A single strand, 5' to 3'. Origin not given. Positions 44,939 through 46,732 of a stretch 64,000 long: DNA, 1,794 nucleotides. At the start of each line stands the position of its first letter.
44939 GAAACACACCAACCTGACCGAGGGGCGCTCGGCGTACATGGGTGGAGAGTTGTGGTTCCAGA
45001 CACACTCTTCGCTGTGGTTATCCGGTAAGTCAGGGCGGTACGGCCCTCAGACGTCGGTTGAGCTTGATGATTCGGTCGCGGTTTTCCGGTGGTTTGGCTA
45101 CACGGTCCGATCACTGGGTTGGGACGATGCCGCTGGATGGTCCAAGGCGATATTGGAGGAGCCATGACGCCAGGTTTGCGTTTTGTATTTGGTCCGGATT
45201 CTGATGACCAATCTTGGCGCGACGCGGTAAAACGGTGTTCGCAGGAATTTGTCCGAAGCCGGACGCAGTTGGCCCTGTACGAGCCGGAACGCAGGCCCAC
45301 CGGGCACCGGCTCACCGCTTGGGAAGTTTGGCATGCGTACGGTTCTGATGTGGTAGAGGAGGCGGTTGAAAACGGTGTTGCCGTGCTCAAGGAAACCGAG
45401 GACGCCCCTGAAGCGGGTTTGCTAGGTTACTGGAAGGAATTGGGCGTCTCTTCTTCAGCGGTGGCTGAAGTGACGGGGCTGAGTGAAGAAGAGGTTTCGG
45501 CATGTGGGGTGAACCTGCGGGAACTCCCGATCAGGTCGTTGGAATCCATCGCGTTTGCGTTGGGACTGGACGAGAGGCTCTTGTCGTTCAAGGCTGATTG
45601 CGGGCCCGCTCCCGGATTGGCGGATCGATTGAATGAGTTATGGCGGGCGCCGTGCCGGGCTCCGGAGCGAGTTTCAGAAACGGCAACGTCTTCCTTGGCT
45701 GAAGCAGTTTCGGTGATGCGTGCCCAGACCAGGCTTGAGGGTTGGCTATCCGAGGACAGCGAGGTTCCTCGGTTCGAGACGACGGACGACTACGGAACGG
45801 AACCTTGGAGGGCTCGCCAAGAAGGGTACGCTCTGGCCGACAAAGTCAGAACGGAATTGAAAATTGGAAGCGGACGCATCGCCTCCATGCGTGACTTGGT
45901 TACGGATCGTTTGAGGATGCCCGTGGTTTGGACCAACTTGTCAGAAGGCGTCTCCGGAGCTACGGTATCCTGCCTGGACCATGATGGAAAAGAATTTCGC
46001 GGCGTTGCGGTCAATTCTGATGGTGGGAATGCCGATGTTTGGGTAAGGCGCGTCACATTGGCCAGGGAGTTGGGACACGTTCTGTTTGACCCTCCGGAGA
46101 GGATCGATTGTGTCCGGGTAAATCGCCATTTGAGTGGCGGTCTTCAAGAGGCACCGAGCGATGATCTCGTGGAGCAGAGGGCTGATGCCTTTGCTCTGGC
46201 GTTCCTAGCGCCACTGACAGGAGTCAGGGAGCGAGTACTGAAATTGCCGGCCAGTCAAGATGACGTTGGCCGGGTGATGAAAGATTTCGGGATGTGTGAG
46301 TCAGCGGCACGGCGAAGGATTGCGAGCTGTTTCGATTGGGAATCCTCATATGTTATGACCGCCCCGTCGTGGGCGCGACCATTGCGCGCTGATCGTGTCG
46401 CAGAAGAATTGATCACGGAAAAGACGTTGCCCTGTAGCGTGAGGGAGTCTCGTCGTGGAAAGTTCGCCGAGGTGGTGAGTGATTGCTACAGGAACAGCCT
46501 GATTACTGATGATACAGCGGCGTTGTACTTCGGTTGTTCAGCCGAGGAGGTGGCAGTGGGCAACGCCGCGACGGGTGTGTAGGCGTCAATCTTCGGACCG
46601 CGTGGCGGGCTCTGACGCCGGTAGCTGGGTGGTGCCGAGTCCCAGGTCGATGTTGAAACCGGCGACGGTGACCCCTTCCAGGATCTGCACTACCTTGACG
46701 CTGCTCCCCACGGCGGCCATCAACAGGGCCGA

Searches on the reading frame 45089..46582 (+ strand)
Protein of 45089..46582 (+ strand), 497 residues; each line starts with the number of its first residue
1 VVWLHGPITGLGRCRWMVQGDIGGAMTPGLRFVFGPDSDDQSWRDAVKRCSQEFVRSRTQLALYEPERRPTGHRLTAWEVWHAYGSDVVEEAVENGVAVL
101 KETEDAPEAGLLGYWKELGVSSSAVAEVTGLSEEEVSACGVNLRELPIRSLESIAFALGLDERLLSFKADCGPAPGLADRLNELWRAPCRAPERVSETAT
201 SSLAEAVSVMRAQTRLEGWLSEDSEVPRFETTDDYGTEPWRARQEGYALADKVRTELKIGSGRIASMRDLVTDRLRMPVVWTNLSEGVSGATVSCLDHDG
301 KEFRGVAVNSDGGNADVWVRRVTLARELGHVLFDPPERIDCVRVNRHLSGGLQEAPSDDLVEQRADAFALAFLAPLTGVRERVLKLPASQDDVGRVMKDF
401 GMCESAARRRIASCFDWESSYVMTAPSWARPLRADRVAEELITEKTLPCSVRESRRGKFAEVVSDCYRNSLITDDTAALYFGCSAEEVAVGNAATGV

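Call 52: search_protein_families(library=pfam, proteins=[window:45089-46582:+], max_evalue=0.01)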
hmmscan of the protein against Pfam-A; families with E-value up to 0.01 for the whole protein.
window:45089-46582:+ (497 aa): 1 family
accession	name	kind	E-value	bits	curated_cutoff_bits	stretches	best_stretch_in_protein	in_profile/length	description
PF06114.19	Peptidase_M78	-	4.3e-05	23.7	22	1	320-411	42-122/123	IrrE N-terminal-like domain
